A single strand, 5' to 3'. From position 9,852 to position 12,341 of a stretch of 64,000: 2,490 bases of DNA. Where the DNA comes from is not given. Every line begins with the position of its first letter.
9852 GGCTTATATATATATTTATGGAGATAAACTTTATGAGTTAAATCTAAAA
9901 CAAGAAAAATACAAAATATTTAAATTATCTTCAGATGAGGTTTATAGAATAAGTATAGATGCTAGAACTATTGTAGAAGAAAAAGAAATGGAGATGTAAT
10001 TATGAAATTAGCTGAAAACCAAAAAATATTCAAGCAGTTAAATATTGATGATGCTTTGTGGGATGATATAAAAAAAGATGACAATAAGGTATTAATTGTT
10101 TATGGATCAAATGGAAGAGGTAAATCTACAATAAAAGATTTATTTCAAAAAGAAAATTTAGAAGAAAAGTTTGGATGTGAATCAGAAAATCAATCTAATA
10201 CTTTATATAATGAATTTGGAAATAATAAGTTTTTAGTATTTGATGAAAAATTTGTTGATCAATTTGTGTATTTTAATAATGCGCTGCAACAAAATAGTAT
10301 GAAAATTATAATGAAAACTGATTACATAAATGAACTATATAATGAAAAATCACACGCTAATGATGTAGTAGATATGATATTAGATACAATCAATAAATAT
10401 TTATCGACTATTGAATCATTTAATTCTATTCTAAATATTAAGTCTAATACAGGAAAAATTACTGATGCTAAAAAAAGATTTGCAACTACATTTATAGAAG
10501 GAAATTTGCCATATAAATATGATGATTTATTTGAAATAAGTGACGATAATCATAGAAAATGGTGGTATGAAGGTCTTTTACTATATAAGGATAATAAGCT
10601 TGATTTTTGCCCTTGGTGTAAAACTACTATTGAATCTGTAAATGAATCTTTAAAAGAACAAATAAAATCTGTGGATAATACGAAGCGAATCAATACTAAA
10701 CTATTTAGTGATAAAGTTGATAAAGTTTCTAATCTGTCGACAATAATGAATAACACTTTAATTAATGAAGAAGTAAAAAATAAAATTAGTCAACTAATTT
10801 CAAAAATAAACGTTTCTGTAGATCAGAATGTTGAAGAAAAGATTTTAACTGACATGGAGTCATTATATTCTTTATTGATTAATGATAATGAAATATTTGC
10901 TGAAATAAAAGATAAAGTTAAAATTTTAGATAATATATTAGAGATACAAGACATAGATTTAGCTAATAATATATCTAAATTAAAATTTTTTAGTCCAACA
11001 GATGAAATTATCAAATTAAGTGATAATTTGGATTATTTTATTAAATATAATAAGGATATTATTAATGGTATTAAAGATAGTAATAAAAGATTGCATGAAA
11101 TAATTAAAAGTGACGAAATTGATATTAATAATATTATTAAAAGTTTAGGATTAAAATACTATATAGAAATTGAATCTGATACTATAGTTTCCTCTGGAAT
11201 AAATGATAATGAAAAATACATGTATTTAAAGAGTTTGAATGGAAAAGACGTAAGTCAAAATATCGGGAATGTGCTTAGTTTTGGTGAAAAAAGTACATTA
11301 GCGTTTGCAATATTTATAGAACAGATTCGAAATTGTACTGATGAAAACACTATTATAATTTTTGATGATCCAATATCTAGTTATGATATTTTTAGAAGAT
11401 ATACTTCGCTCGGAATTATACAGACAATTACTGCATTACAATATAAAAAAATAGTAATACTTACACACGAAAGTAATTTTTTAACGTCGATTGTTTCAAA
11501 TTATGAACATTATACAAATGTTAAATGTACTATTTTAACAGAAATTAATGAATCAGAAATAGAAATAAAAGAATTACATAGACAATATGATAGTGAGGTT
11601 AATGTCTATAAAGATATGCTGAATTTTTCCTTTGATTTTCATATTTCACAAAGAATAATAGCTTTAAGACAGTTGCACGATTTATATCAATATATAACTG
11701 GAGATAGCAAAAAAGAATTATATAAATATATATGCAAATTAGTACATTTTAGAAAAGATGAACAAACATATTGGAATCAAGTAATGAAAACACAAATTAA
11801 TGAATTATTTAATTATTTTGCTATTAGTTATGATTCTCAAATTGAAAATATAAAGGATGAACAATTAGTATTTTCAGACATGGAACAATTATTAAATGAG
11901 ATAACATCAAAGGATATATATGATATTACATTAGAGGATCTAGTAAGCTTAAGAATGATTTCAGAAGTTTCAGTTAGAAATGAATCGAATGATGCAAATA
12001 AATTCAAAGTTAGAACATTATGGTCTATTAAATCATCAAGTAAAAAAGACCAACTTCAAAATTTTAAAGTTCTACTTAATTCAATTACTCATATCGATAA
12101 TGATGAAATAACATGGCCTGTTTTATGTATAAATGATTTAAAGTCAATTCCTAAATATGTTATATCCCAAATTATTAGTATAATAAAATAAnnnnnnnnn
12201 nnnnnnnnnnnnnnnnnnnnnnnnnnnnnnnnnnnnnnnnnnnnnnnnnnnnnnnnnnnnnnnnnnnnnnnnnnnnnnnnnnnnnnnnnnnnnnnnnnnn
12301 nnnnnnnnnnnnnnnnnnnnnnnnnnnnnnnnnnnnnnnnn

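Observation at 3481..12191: About 9 kb multi-system defence island with no mobility genes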

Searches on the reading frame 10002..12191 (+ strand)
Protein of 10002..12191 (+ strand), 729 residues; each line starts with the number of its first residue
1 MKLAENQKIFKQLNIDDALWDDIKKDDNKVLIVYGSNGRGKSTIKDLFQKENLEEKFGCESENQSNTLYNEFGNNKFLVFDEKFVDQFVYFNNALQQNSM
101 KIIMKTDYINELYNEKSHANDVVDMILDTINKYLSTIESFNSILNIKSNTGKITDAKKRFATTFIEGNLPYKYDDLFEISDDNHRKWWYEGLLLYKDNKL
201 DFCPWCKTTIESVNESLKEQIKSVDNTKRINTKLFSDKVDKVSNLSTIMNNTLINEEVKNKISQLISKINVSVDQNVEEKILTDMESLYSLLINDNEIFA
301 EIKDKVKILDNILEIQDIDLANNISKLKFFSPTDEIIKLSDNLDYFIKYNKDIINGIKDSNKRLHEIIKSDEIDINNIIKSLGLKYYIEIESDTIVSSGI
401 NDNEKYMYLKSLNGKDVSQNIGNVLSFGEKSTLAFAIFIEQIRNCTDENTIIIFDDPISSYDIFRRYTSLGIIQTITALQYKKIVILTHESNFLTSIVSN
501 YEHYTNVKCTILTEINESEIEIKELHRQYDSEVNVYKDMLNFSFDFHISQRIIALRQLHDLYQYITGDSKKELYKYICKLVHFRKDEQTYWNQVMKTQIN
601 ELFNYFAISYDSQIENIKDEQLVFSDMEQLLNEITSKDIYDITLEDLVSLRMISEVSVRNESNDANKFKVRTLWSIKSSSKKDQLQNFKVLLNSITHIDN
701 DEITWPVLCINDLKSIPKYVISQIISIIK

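Call 4: search_protein_families(library=pfam, proteins=[window:10002-12191:+], max_evalue=0.01)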
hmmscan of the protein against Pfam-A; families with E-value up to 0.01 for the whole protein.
window:10002-12191:+ (729 aa): 4 families
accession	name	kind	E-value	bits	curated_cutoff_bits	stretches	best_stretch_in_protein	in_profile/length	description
PF13166.12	AAA_13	-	1.3e-13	51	36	1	209-532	294-617/713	AAA domain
PF25201.1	nSTAND6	-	0.0063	17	27.7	0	26-57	16-48/148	Novel STAND NTPase 6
PF00005.33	ABC_tran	-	0.0081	17.2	25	0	28-52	11-35/137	ABC transporter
PF24460.1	DUF7575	-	0.0082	15.9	28.5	0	197-208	14-25/28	Domain of unknown function (DUF7575)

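Call 5: search_protein_families(library=padloc, proteins=[window:10002-12191:+], max_evalue=0.01)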
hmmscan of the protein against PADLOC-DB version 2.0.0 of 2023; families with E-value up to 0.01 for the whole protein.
window:10002-12191:+ (729 aa): 6 families
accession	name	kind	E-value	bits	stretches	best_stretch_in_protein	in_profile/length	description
PDLC04889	PDC-S06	-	5.9e-33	112.3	1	22-728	15-687/693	-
PDLC04894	PDC-S06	-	2.7e-10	37.4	1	424-505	503-585/740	-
PDLC04886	PDC-S06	-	1.7e-08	31.8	2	26-93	23-82/727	-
PDLC04895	PDC-S06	-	1.2e-07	28.7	1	235-528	371-668/784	-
PDLC04897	PDC-S06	-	7.2e-07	26.1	1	256-527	337-619/727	-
PDLC04890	PDC-S06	-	0.0017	15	2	214-505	300-588/732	-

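Call 21: find_homologous_proteins(query=window:10002-12191:+)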
Query window:10002-12191:+ (729 aa): 56 proteins with E <= 0.001 among 8000 candidates.
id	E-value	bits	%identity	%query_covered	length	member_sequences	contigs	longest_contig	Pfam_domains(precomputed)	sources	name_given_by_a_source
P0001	0.0e+0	1551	99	100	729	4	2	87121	PF13166.13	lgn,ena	-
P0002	0.0e+0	1426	91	100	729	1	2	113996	PF13166.13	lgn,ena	-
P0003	0.0e+0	1414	90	100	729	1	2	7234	PF13166.13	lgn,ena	-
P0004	0.0e+0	1408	89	100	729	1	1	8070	PF13166.13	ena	-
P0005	0.0e+0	1407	90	100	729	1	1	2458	PF13166.13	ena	-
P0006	0.0e+0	1406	89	100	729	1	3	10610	PF13166.13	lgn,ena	-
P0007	0.0e+0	1406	90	100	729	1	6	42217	PF13166.13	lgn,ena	-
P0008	0.0e+0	1405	89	100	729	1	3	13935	PF13166.13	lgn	-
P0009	0.0e+0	1405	89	100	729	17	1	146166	PF13166.13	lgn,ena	-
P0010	0.0e+0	1404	89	100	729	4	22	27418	PF13166.13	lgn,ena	-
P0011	0.0e+0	1403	89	100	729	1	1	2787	PF13166.13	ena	-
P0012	0.0e+0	1402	89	100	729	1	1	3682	PF13166.13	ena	-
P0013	0.0e+0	1402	89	100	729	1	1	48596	PF13166.13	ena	-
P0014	0.0e+0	1402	89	100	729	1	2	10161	PF13166.13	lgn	-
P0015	0.0e+0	1401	89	100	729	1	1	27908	PF13166.13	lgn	-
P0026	0.0e+0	1092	68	100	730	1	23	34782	-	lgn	-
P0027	0.0e+0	1039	65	100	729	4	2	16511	-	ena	-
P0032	6.5e-216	737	49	100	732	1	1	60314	PF13166.13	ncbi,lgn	-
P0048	1.2e-191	657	44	100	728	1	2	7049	-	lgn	-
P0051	1.3e-169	584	42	100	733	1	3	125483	PF13166.13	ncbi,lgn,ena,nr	ncbi:MAG: AAA family ATPase [Bacilli bacterium]|nr:AAA family ATPase [Bacilli bacterium]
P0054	4.3e-15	73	25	78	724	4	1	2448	PF00005.34,PF02463.26,PF13166.13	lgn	-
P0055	5.1e-5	40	23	63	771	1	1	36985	PF13166.13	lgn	-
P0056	2.4e-4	38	23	94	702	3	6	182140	-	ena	-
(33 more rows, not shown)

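Call 22: find_encoding_contigs(protein=P0009, flank=10000, max_places=3)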
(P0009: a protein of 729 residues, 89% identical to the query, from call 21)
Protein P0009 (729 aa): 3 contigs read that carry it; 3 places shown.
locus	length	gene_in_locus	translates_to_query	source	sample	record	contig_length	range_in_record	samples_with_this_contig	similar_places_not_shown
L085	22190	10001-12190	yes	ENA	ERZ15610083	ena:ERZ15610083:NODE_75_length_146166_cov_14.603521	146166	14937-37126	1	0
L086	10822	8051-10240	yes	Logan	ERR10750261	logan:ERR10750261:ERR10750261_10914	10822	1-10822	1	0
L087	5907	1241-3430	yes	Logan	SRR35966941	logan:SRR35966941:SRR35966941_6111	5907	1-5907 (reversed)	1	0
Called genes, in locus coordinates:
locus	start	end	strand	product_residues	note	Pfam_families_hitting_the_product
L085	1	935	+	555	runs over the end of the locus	PF18736:pEK499_p136 (weak)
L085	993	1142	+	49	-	-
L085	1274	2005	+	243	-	PF08378:NERD, PF01396:Zn_ribbon_Top1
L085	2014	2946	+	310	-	PF03747:ADP_ribosyl_GH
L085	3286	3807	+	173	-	PF01381:HTH_3, PF12844:HTH_19, PF13443:HTH_26 (weak)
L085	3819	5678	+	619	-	PF02086:MethyltransfD12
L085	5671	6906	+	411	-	PF13391:HNH_2 (weak)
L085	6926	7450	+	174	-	PF14163:SieB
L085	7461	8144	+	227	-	PF10544:T5orf172, PF13455:MUG113 (weak)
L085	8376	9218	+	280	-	-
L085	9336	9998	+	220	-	-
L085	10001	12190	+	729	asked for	PF13166:AAA_13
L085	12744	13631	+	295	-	PF04015:DUF362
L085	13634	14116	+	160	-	PF02464:CinA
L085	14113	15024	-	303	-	PF04055:Radical_SAM, PF16199:Radical_SAM_C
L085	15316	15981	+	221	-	PF08032:SpoU_sub_bind, PF00588:SpoU_methylase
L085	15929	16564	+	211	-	-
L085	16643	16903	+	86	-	-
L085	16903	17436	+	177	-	PF02357:NusG, PF00467:KOW (faint)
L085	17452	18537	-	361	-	PF00535:Glycos_transf_2, PF13424:TPR_12 (faint), PF13428:TPR_14 (faint), PF14559:TPR_19 (faint), PF21033:RMD1-3 (faint), PF07719:TPR_2 (weak), PF00515:TPR_1 (weak), PF13414:TPR_11 (weak), +2 more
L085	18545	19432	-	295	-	-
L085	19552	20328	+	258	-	-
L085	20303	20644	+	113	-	-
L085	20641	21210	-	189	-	PF00440:TetR_N (weak), PF14278:TetR_C_8 (weak)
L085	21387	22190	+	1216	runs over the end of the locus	PF03176:MMPL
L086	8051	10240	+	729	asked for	PF13166:AAA_13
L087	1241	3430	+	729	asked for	PF13166:AAA_13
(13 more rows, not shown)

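Call 23: find_encoding_contigs(protein=P0026, flank=10000, max_places=4)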
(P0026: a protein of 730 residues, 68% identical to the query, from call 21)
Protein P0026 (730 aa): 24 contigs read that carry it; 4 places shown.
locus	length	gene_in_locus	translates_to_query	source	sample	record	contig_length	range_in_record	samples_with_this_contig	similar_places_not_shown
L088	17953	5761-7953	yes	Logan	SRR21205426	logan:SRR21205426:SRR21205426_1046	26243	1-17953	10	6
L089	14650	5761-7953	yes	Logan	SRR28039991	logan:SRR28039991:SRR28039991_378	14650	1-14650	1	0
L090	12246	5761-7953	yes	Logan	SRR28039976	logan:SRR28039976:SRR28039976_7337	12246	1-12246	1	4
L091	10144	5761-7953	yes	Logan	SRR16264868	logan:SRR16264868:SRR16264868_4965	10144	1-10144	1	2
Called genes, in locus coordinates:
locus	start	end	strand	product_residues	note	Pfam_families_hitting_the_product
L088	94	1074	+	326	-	PF08378:NERD, PF00570:HRDC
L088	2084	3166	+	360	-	PF00145:DNA_methylase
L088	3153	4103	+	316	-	PF00145:DNA_methylase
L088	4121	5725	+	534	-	-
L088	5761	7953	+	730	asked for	-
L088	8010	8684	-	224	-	-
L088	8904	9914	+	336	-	-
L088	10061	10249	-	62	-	-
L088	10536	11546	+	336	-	PF01520:Amidase_3, PF23462:LysM3_NFP (faint), PF23577:LysM_RLK (faint), PF23472:LysM2_CERK1_LYK3_4_5 (faint), PF01476:LysM, PF23446:LysM1_NFP_LYK (faint), PF01476:LysM, PF23473:LysM3_LYK4_5 (weak)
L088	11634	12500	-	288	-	PF28123:DUF8370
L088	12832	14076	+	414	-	PF00005:ABC_tran (faint), PF13175:AAA_15, PF13304:AAA_21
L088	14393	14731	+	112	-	PF12773:DZR (faint), PF13240:Zn_Ribbon_1 (weak)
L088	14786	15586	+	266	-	-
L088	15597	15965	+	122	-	-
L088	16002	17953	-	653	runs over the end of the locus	PF03816:LytR_cpsA_psr, PF03793:PASTA (faint)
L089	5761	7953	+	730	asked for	-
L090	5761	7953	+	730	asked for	-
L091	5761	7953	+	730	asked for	-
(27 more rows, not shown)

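Call 24: find_encoding_contigs(protein=P0032, flank=10000, max_places=3)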
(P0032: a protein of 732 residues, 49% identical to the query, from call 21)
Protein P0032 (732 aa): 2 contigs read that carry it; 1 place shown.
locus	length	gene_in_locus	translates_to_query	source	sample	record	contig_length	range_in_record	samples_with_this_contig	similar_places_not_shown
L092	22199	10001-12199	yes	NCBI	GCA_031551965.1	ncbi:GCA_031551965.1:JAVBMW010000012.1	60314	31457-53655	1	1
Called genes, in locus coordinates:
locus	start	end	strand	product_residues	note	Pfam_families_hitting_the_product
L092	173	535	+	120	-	-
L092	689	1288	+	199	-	-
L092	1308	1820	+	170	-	PF03692:CxxCxxCC (weak)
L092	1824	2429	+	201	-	PF07929:PRiA4_ORF3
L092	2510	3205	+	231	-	PF01844:HNH (weak)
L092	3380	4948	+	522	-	PF02976:MutH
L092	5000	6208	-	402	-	PF00145:DNA_methylase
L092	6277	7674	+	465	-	PF02976:MutH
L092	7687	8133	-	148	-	PF03852:Vsr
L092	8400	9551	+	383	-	PF00768:Peptidase_S11, PF13354:Beta-lactamase2, PF07943:PBP5_C (faint)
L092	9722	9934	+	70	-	PF13619:KTSC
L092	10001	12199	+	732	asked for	PF13166:AAA_13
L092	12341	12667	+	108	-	PF01740:STAS, PF13466:STAS_2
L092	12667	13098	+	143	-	PF13581:HATPase_c_2, PF02518:HATPase_c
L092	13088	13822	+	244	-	PF04542:Sigma70_r2, PF04539:Sigma70_r3, PF04545:Sigma70_r4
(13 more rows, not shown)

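Call 28: search_protein_families(library=pfam, proteins=[L085:9336-9998:+, L085:8376-9218:+, L088:4121-5725:+, L088:8010-8684:-], max_evalue=1)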
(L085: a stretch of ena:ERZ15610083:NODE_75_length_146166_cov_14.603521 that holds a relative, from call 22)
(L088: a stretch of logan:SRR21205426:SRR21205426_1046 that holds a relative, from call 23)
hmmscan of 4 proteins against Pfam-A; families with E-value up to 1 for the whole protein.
L085:9336-9998:+ (220 aa): 2 families
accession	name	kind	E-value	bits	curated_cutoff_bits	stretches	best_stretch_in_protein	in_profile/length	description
PF11479.13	Suppressor_P21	-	0.08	13.6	26.9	1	97-139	37-80/80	RNA silencing suppressor P21 C-terminal domain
PF09294.16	Interfer-bind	-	0.11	13.2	21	0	41-83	2-49/104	Interferon-alpha/beta receptor, fibronectin type III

L085:8376-9218:+ (280 aa): 1 family
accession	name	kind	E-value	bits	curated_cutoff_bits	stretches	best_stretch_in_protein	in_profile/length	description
PF08822.17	DUF1804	-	0.17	12.2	29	0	108-148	73-111/164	Protein of unknown function (DUF1804)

L088:4121-5725:+ (534 aa): 3 families
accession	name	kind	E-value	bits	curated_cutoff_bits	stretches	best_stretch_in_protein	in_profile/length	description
PF25320.1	TELO2_ARM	-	0.061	13.2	27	1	258-329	10-78/242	TELO2 ARM repeat domain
PF15511.12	CENP-T_C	-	0.092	13.3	28.1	0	8-40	27-59/108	Centromere kinetochore component CENP-T histone fold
PF14864.11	Alkyl_sulf_C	-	0.14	12.8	27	0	295-335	39-80/125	Alkyl sulfatase C-terminal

L088:8010-8684:- (224 aa): 0 families

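Call 29: search_solved_structures(query=window:10002-12191:+, max_evalue=1)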
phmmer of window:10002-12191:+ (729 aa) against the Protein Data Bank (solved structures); distinct sequences matched with E-value up to 1: 4.
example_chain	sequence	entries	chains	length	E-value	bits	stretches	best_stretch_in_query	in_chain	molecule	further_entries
2nq2_C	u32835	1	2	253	0.083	14.5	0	443-499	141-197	Hypothetical ABC transporter ATP-binding protein HI1470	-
7a1g_x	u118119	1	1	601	0.7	11.4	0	408-494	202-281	Translation initiation factor RLI1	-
6zce_k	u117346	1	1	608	0.72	11.4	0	408-494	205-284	Translation initiation factor RLI1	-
3j16_B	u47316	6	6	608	0.72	11.4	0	408-494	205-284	Rli1p | TRANSLATION INITIATION FACTOR RLI1 | RLI1 isoform 1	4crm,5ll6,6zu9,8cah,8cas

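Call 30: find_homologous_proteins(query=L085:9336-9998:+, max_evalue=0.01)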
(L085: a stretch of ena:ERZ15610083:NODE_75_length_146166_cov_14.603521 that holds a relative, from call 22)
Query L085:9336-9998:+ (220 aa): 46 proteins with E <= 0.01 among 326 candidates.
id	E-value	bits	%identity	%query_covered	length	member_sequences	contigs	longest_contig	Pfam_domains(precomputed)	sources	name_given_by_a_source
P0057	1.0e-127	442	92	100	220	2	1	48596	-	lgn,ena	-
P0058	1.2e-127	442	91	100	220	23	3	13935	-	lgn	-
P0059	1.4e-127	441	92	100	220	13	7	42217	-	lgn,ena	-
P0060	5.0e-119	413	88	99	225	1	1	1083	-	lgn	-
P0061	1.5e-116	405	83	100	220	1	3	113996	-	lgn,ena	-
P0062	8.7e-112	390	82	100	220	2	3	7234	-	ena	-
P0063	2.5e-108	379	79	100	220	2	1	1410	-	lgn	-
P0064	7.5e-107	374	78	100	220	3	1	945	-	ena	-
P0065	1.2e-101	357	94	78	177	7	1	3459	-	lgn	-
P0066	1.7e-92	327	68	100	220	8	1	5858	-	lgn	-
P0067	1.9e-86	307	65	100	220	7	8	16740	-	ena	-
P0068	4.9e-85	302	62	100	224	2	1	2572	-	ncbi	-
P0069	2.0e-84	300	61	100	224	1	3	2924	-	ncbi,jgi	jgi:hypothetical protein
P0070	2.5e-79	284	60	100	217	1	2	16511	-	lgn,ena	-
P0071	1.2e-77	278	58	100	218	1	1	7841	-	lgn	-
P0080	1.4e-63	232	53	99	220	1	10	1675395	-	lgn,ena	-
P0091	1.7e-54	203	48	100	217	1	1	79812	-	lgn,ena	-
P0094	2.8e-52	195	47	100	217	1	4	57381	-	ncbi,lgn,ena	-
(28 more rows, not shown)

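Call 32: find_encoding_contigs(protein=P0080, flank=8000, max_places=3)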
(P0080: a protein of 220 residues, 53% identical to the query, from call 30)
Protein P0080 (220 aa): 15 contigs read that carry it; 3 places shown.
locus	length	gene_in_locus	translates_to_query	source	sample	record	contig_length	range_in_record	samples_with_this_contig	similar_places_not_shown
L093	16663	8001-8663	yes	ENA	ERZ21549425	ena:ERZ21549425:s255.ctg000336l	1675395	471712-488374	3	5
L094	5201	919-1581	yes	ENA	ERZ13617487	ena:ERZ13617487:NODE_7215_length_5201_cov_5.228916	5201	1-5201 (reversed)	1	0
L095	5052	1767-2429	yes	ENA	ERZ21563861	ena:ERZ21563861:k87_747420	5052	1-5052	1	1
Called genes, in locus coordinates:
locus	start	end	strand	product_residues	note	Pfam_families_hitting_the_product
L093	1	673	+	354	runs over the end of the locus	PF09561:RE_HpaII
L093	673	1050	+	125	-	PF04266:ASCH (weak)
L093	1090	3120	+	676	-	PF24883:NPHP3_N (faint)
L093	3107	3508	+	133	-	-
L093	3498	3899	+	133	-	-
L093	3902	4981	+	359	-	-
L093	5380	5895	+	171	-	PF13730:HTH_36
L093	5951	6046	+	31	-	-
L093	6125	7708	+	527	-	PF00239:Resolvase, PF07508:Recombinase, PF13408:Zn_ribbon_recom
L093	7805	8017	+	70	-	PF24749:DUF7695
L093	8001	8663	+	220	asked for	-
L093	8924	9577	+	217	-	PF19570:DUF6088 (weak)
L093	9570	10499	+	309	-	PF08843:AbiEii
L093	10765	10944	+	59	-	-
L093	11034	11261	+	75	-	-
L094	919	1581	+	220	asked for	-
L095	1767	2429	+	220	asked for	-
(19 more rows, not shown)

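Call 33: find_encoding_contigs(protein=P0094, flank=8000, max_places=3)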
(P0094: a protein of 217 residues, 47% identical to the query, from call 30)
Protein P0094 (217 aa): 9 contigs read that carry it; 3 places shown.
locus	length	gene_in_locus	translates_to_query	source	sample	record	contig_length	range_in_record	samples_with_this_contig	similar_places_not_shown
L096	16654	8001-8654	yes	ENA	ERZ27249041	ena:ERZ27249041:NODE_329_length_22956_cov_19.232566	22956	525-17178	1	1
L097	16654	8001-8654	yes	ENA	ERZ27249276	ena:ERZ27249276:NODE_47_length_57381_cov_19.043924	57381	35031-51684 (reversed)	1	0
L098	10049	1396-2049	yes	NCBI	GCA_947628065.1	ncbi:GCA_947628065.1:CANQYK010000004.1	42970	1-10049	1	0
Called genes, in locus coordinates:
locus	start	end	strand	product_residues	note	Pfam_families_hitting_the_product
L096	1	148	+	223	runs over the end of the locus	?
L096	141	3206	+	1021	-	PF04313:HSDR_N, PF00270:DEAD, PF04851:ResIII, PF18766:SWI2_SNF2, PF22679:T1R_D3-like, PF12008:EcoR124_C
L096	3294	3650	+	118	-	-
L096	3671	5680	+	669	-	-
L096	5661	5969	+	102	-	-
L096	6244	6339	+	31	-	-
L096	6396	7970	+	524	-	PF00239:Resolvase, PF07508:Recombinase, PF13408:Zn_ribbon_recom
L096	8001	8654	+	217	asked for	-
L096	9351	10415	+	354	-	PF01520:Amidase_3 (weak), PF23457:LysM2_NFP (faint), PF01476:LysM, PF01476:LysM, PF23473:LysM3_LYK4_5 (weak), PF01476:LysM, PF23473:LysM3_LYK4_5 (weak), PF01476:LysM, +5 more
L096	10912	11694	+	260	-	PF17761:DUF1016_N, PF06250:YhcG_C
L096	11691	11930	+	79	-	PF06250:YhcG_C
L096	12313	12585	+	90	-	PF00216:Bac_DNA_binding, PF18291:HU-HIG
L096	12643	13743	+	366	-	PF01743:PolyA_pol, PF12627:PolyA_pol_RNAbd (weak), PF13735:tRNA_NucTran2_2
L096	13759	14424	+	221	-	PF21984:DnaD_N, PF07261:DnaB_2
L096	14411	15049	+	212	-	PF00730:HhH-GPD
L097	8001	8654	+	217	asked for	-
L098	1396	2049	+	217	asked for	-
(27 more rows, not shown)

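Call 34: find_encoding_contigs(protein=P0091, flank=8000, max_places=2)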
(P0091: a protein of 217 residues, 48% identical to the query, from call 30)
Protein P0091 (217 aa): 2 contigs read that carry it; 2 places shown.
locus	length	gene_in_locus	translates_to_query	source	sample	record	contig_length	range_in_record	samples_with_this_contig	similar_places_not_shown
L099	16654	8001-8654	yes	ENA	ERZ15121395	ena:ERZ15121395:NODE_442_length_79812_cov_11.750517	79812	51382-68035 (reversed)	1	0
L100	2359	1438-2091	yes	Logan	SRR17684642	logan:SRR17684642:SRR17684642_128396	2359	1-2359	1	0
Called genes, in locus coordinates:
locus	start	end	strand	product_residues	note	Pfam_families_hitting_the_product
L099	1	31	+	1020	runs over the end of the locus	PF04313:HSDR_N, PF00270:DEAD, PF04851:ResIII, PF18766:SWI2_SNF2, PF22679:T1R_D3-like, PF12008:EcoR124_C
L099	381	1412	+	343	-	PF07728:AAA_5 (faint), PF00004:AAA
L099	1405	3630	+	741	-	PF00082:Peptidase_S8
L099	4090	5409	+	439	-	PF01609:DDE_Tnp_1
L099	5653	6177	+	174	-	-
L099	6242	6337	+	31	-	-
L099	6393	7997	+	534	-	PF00239:Resolvase, PF07508:Recombinase, PF13408:Zn_ribbon_recom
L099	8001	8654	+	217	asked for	-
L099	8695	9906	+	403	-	PF01520:Amidase_3 (weak), PF23457:LysM2_NFP (faint), PF01381:HTH_3 (faint), PF01476:LysM, PF22310:NMB0315_dom_I (faint), PF01476:LysM, PF23473:LysM3_LYK4_5 (weak), PF01476:LysM, +4 more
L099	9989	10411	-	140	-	PF07486:Hydrolase_2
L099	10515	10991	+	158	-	PF03167:UDG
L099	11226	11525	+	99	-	-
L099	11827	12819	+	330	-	PF23343:REP_ORF2-G2P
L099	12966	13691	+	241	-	-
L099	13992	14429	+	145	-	PF24308:DUF7487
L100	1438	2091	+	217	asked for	-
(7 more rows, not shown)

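Call 42: search_solved_structures(query=A4, max_evalue=10)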
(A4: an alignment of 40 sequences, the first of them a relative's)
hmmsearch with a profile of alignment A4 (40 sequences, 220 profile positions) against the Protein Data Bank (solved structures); distinct sequences matched with E-value up to 10: 2.
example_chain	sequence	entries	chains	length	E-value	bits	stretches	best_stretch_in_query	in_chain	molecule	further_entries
6nyr_A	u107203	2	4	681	0.0004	23.4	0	10-41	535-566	Crov588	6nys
3o66_A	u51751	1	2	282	0.43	13.5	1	152-210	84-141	Glycine betaine/carnitine/choline ABC transporter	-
